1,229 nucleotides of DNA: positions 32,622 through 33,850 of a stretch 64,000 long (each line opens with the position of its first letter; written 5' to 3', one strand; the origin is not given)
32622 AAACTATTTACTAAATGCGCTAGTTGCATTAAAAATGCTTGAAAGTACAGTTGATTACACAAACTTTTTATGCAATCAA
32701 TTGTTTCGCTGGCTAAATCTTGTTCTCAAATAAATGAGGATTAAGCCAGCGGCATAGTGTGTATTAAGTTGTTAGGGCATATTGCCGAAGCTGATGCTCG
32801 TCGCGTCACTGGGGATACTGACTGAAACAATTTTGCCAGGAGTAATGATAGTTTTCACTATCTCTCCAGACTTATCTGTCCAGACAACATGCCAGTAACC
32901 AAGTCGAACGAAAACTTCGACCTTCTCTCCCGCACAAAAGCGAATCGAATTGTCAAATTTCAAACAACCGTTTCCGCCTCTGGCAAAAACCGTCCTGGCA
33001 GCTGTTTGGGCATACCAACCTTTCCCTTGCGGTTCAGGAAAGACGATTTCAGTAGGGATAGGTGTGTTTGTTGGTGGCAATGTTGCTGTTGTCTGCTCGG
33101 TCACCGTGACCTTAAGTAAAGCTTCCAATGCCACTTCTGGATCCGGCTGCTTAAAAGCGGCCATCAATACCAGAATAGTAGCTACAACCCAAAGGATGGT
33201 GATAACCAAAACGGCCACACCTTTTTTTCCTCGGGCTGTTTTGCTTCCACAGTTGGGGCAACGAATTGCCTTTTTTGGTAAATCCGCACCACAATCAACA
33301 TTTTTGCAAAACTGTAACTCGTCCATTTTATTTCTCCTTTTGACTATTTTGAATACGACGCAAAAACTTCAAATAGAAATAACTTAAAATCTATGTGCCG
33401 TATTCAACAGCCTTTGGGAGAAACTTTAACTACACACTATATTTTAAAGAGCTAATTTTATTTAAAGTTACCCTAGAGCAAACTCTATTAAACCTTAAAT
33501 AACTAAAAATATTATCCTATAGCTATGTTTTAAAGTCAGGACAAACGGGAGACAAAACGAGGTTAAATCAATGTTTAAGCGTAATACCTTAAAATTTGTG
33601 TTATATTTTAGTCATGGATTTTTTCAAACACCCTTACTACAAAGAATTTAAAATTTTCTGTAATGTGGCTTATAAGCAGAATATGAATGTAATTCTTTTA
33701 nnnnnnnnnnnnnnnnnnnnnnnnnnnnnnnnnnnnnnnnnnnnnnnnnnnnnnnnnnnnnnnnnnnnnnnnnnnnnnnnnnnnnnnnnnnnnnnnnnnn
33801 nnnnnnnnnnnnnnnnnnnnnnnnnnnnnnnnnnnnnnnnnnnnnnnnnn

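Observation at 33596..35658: Candidate novel two-gene module: degenerate-ATPase/winged-helix protein coupled to a P-loop kinase-like protein with an unknown N-domain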

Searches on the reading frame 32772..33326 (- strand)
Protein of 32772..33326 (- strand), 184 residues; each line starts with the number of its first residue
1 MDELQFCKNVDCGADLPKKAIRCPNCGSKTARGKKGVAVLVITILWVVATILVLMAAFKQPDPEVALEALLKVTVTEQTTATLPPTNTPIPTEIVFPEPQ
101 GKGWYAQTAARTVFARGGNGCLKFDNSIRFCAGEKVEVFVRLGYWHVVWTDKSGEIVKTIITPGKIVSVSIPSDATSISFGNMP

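Call 3: search_protein_families(library=pfam, proteins=[window:32772-33326:-], max_evalue=1)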
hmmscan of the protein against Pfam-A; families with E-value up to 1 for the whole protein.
window:32772-33326:- (184 aa): 10 families
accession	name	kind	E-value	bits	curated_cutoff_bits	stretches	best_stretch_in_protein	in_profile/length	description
PF13240.11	Zn_Ribbon_1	-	0.0013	18.9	25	1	12-29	5-22/23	zinc-ribbon domain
PF06170.17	DUF983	-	0.0047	17.7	22.6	1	21-76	9-65/85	Protein of unknown function (DUF983)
PF03119.21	DNA_ligase_ZBD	-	0.016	15.5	25.8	1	22-38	1-17/27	NAD-dependent DNA ligase C4 zinc finger domain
PF12773.13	DZR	-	0.051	14.2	27.3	1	6-29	14-33/45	Double zinc ribbon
PF14690.11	Zn_ribbon_ISL3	-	0.064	14.1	25.5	1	20-34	2-16/47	zinc-finger of transposase IS204/IS1001/IS1096/IS1165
PF05434.16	Tmemb_9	-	0.066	13.5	28.6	1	20-63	32-76/145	TMEM9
PF23451.1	Zn_ribbon_PaaD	-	0.12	12.5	27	1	15-30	9-24/53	PaaD zinc beta ribbon domain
PF24460.1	DUF7575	-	0.36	10.7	28.5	1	20-29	3-12/28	Domain of unknown function (DUF7575)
PF13248.11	Zn_ribbon_3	-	0.41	10.6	27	2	21-29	3-11/26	zinc-ribbon domain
PF04606.18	Ogr_Delta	-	0.63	10.5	26.3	0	22-29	1-8/47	Ogr/Delta-like zinc finger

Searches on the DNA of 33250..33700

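Call 106: search_rna_families(source=window, start=33250, end=33700, threshold=evalue, max_evalue=1)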
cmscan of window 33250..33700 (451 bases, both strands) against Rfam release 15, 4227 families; matches with E-value up to 1: 2.
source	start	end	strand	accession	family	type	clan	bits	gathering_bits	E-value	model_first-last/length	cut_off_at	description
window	33324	33381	-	RF02980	freshwater-2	Cis-reg;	-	22.4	49.9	0.31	1-84/84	no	freshwater-2 RNA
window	33342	33413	-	RF03887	mir-2511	Gene; miRNA;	-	19.4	100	0.34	1-85/85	no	mir-2511 microRNA precursor family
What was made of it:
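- Tried and rejected: Rfam gave only sub-threshold noise (call 106).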
